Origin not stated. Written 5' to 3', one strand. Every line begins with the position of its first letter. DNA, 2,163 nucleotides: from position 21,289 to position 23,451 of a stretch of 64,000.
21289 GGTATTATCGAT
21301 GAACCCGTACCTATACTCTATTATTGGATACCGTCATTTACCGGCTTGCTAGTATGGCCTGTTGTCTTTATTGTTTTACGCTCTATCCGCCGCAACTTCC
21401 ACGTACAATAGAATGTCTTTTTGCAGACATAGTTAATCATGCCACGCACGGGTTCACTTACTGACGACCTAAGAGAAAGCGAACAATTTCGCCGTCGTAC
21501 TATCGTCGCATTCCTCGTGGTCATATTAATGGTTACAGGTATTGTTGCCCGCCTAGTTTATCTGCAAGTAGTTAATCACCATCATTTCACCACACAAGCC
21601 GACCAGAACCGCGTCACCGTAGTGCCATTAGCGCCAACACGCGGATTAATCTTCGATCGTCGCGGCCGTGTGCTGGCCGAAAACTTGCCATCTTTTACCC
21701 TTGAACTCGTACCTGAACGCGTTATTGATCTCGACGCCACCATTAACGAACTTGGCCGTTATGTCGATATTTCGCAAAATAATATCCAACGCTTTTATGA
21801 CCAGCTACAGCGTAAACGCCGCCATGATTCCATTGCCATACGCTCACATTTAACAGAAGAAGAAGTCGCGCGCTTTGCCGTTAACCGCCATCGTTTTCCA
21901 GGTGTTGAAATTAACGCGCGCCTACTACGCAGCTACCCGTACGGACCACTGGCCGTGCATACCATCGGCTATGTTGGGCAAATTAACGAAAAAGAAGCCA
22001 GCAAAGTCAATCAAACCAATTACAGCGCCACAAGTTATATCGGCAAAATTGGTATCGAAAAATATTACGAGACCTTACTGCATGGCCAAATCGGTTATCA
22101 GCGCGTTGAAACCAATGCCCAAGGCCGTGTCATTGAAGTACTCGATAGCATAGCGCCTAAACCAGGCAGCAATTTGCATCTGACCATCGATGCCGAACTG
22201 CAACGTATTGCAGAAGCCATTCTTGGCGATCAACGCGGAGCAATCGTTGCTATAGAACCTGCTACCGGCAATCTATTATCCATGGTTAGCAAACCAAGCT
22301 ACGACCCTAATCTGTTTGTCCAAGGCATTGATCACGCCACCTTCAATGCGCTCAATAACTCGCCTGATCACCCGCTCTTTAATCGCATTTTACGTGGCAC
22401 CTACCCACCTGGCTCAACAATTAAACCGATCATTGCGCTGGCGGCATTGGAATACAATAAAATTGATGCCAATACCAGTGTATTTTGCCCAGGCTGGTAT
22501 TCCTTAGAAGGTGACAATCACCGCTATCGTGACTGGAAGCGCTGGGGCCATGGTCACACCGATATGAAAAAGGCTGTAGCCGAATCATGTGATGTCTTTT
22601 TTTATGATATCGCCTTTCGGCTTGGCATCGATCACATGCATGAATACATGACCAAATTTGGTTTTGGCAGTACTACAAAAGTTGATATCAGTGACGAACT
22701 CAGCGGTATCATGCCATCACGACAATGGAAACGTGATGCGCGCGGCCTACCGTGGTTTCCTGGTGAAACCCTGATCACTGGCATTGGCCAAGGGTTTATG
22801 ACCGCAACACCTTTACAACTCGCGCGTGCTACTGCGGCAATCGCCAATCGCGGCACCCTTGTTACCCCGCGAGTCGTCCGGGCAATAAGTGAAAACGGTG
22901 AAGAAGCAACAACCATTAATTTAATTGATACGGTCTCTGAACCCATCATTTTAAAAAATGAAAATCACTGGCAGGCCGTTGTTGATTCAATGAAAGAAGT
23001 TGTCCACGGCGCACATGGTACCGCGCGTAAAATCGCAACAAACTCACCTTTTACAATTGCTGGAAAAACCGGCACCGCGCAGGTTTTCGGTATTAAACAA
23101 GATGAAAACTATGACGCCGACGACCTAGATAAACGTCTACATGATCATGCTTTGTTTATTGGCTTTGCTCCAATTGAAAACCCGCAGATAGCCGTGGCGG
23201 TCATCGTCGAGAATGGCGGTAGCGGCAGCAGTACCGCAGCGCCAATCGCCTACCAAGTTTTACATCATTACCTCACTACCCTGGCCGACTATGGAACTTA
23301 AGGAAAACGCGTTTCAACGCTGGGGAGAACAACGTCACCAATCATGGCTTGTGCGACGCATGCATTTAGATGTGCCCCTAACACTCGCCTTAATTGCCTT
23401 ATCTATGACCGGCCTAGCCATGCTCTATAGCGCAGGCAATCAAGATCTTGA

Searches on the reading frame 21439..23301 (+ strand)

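Call 78: search_protein_families(library=ncbifam, proteins=[window:21439-23301:+], max_evalue=1e-10)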
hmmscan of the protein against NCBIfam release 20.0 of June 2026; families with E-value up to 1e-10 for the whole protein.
window:21439-23301:+ (620 aa): 17 families
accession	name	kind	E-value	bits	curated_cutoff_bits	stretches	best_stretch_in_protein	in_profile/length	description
TIGR03423.1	pbp2_mrdA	equivalog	3.8e-239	795.2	455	1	19-613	1-592/593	penicillin-binding protein 2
NF008061.0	PRK10795.1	equivalog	4.3e-198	659.9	962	1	6-612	7-613/634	peptidoglycan DD-transpeptidase MrdA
TIGR02214.1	spoVD_pbp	equivalog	9.5e-75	252.2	688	1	22-614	3-557/636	stage V sporulation protein D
NF051842.1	PBP4_5_Efaec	equivalog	2.7e-64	217.7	700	1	50-557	147-622/668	penicillin-binding protein PBP4(5)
NF000237.1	MECA_PBP2A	equivalog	4e-46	157.6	750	1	56-556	139-609/668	PBP2a family beta-lactam-resistant peptidoglycan transpeptidase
NF038278.1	strep_PBP2B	exception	3.4e-44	151.4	975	2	397-612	473-675/678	penicillin-binding protein PBP2B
NF000406.1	MECB_PBP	exception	1.9e-40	138.9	1450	1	53-551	135-610/674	PBP2a family beta-lactam-resistant peptidoglycan transpeptidase MecB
NF011685.0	PRK15105.1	subfamily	1.3e-39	136.3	737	1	27-599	30-541/588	peptidoglycan glycosyltransferase FtsI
NF000407.1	MECC_PBP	exception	1.9e-39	135.5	1500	1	58-484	138-551/665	PBP2a family beta-lactam-resistant peptidoglycan transpeptidase MecC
NF000410.1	MECA1_pure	exception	3.1e-39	134.7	1480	1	57-556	139-607/666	PBP2a family beta-lactam-resistant peptidoglycan transpeptidase MecA1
NF053573.1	PBP2_PenA_Neis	exception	6.3e-39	134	1105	1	20-610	27-559/572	peptidoglycan D,D-transpeptidase PBP2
NF000409.1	MECA_pure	exception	1.1e-37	129.9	1490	1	53-556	137-609/668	PBP2a family beta-lactam-resistant peptidoglycan transpeptidase MecA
NF000408.1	MECA2_pure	exception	1.7e-37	129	1525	1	53-556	137-609/668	PBP2a family beta-lactam-resistant peptidoglycan transpeptidase MecA2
NF033378.1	MECD_PBP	exception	6.6e-34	117.2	1450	1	56-592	141-644/678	PBP2a family beta-lactam-resistant peptidoglycan transpeptidase MecD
NF038271.1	strep_PBP2X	exception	1.4e-29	102.9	1050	1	50-591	55-591/750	penicillin-binding protein PBP2X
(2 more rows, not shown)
